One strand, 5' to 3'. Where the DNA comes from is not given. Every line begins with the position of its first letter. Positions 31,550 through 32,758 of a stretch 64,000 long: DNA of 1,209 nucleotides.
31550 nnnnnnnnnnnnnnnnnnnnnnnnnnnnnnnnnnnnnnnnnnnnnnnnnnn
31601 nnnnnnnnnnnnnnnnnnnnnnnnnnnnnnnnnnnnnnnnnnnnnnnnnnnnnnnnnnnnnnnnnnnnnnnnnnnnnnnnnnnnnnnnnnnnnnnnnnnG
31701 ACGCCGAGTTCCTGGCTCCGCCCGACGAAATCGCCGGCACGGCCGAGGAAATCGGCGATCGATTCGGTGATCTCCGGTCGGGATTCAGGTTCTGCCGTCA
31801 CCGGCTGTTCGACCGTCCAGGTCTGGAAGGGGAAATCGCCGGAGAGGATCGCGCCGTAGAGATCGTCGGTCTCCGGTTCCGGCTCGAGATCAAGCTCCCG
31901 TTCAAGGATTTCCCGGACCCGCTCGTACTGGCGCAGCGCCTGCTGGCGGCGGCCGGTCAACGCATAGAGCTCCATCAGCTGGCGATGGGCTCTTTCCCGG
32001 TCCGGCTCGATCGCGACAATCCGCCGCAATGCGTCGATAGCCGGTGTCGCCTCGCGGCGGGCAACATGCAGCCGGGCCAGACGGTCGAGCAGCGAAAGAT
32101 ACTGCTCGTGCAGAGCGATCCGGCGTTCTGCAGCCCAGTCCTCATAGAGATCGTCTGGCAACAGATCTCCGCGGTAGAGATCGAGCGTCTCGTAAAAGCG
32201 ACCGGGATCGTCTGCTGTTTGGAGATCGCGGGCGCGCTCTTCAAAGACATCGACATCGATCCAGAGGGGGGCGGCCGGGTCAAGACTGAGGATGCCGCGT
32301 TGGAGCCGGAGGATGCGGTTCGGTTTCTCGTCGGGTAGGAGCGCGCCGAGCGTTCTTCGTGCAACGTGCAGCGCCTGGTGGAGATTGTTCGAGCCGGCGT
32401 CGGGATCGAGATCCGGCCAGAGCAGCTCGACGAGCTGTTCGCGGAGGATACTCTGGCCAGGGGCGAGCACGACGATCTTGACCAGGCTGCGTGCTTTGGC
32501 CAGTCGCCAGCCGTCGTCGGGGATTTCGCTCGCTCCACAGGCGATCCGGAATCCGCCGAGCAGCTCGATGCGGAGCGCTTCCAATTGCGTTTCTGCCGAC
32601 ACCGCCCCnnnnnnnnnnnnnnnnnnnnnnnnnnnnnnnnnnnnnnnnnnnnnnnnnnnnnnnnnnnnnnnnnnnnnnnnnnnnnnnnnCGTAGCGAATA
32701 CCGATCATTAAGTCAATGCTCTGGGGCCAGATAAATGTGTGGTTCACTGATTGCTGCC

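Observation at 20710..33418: Three promoter-like sites with (N)TAAGAA heptads at 11-bp periodicity bracket the SARP/Lan-like block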

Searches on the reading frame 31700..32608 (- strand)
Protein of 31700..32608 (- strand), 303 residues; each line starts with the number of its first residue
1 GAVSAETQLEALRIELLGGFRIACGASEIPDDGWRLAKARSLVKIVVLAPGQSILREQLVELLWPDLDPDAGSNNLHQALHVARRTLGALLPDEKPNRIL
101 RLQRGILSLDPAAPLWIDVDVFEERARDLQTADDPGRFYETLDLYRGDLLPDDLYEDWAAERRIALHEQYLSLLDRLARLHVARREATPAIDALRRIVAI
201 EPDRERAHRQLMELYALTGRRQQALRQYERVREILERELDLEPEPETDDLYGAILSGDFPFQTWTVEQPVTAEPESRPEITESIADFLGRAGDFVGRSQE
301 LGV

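Call 33: search_solved_structures(query=window:31700-32608:-, max_evalue=0.001, show_alignments=2)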
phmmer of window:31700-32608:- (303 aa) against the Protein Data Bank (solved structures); distinct sequences matched with E-value up to 0.001: 4.
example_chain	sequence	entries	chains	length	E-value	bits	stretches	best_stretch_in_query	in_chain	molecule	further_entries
8k60_I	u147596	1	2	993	1e-09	41.3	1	11-292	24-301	Regulatory protein AfsR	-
8jke_I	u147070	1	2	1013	1.1e-09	41.2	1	11-292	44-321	Regulatory protein AfsR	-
8hvr_I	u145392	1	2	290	7.8e-08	35.1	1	10-258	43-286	Regulatory protein AfsR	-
2fez_A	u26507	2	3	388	3e-05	26.6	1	11-251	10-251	Probable regulatory protein embR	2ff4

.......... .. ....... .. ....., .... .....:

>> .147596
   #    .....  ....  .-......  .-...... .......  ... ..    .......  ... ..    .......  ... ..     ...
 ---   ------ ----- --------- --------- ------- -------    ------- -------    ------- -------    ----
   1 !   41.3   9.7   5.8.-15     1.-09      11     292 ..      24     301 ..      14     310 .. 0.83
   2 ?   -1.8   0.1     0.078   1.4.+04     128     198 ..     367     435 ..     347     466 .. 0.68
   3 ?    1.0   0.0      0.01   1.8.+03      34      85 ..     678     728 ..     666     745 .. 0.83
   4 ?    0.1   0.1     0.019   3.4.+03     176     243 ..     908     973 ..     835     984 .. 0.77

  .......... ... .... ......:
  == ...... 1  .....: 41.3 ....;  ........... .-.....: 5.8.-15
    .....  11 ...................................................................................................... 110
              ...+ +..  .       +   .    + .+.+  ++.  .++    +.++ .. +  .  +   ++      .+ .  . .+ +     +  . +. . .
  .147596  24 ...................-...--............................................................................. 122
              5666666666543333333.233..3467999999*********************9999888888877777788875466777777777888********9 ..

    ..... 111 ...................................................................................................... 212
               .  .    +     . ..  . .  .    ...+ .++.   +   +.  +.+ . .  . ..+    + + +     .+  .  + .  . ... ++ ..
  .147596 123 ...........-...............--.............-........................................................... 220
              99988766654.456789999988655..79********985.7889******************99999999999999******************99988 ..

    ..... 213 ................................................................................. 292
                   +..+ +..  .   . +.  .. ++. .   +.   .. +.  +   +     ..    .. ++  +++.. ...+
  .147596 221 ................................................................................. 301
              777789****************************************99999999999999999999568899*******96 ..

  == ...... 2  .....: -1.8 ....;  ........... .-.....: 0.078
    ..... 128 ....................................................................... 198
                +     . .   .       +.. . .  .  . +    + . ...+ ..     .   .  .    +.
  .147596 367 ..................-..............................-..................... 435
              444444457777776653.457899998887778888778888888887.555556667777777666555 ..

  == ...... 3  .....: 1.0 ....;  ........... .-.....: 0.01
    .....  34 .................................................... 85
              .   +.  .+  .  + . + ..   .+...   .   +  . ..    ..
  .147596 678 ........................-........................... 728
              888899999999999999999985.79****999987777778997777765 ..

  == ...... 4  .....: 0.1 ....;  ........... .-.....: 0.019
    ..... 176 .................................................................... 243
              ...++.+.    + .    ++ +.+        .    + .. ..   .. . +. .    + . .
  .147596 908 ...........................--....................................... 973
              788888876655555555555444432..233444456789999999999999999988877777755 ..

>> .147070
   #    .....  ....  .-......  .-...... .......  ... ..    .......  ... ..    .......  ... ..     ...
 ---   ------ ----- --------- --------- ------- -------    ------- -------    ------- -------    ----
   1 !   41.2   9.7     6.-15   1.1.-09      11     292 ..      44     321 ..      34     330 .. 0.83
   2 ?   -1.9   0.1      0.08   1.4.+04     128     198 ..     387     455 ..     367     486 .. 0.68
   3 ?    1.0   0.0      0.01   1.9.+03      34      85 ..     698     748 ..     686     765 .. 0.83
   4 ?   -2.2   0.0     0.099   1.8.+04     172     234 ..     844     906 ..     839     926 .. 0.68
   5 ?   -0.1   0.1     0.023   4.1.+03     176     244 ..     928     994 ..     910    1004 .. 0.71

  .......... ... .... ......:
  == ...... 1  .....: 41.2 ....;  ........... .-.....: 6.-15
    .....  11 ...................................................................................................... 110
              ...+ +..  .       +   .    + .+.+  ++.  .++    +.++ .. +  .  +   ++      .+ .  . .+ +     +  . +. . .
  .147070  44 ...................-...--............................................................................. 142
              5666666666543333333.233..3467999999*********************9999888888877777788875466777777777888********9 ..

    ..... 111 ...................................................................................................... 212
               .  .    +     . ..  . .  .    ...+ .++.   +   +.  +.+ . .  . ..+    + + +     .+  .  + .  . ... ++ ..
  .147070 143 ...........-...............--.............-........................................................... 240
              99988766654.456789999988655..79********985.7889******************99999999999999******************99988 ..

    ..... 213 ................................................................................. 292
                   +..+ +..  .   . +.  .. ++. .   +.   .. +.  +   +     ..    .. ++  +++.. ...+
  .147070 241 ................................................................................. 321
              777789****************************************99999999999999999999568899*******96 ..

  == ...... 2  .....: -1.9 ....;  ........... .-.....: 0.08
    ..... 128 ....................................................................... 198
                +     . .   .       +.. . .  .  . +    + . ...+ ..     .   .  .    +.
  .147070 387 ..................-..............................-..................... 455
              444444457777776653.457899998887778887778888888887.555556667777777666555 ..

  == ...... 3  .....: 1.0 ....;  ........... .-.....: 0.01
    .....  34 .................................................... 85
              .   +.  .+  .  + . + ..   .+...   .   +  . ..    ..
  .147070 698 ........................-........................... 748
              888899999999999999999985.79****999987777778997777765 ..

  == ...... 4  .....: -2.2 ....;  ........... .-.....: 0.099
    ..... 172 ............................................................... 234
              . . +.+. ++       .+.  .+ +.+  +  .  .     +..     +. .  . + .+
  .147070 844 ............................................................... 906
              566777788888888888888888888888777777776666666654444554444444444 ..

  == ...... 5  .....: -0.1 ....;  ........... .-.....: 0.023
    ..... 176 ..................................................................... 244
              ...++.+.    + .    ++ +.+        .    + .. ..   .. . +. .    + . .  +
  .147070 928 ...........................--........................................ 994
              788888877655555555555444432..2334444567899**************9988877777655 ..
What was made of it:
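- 28940..32689 (-): Large SARP of the SARP-LAL type: OmpR-like wHTH, BTAD, AAA_16 ATPase and TPR. The N-terminal 300 aa align to AfsR residues 24-301 (E=1e-9; PDB 8k60, 8jke, 8hvr) and to EmbR 2fez (call 33).
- On SARP regulator (large / SARP-LAL): phmmer alignment to AfsR residues 24-301, covering the DNA-binding domain 25-111 (E=1e-9), and to EmbR (E=3e-5) (call 33).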

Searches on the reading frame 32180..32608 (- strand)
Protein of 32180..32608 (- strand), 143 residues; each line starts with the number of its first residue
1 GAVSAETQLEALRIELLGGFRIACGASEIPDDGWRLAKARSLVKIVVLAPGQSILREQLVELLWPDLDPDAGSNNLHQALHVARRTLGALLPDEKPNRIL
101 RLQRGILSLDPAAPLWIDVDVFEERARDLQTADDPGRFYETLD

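Call 66: search_protein_families(library=pfam, proteins=[window:32180-32608:-], max_evalue=10)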
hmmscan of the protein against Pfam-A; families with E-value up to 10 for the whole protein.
window:32180-32608:- (143 aa): 1 family
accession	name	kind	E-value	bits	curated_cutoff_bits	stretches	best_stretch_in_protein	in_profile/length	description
PF00486.34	Trans_reg_C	-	0.0024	18.3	26.2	1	38-99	9-67/77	Transcriptional regulatory protein, C terminal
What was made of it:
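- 28940..32689 (-): Trans_reg_C is weak (E=0.0024, call 66).
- On SARP regulator (large / SARP-LAL): The Pfam Trans_reg_C match scores only 18.3 bits, below the 26.2 cut-off (call 66).
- The SARP's Trans_reg_C match is below Pfam's cut-off (call 66).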
